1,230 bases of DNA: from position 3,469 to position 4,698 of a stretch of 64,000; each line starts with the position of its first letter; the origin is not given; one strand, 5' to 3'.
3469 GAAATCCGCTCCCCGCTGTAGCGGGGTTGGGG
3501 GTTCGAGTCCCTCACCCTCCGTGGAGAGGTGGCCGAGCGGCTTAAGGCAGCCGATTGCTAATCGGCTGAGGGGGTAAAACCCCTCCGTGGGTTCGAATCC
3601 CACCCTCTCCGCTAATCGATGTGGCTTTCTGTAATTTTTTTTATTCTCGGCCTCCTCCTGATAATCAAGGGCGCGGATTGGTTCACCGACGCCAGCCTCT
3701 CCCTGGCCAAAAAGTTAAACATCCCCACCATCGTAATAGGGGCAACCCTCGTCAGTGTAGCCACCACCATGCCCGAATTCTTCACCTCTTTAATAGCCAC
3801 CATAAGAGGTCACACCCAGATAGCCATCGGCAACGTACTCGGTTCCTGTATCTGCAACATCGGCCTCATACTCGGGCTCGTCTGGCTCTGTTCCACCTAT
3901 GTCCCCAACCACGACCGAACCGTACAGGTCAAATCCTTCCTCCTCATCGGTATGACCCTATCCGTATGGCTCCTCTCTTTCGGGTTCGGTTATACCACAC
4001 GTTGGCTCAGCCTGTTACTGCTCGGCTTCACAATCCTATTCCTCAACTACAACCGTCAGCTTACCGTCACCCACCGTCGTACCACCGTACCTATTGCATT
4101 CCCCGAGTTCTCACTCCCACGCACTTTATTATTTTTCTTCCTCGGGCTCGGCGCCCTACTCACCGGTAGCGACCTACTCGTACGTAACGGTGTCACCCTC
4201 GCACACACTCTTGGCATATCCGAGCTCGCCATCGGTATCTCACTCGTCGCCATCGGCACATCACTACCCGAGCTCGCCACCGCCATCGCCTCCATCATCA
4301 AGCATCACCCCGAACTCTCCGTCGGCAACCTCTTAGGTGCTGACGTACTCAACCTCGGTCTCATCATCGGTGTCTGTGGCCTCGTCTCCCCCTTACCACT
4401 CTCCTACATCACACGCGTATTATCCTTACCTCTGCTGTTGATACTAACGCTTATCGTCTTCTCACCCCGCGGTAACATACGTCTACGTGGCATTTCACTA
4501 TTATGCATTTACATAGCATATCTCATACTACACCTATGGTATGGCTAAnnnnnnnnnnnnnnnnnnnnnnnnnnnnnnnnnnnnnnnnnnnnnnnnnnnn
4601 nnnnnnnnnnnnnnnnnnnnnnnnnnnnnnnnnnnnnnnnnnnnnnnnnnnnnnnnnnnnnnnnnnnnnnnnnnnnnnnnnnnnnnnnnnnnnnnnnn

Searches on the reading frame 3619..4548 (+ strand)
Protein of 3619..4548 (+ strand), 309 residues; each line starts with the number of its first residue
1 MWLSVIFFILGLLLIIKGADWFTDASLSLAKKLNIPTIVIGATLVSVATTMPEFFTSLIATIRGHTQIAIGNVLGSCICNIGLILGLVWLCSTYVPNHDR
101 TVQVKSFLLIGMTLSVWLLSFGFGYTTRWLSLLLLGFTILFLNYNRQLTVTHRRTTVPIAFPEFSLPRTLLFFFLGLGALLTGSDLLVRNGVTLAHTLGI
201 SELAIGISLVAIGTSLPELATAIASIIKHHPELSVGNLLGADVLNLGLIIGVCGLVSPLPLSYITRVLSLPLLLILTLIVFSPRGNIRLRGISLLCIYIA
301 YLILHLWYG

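Call 69: search_protein_families(library=pfam, proteins=[window:3619-4548:+], max_evalue=0.00001)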
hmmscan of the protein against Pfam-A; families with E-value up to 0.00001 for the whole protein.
window:3619-4548:+ (309 aa): 1 family
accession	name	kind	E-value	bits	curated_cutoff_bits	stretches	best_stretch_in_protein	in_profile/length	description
PF01699.29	Na_Ca_ex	-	2.7e-52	177.2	24.9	2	4-142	2-146/151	Sodium/calcium exchanger protein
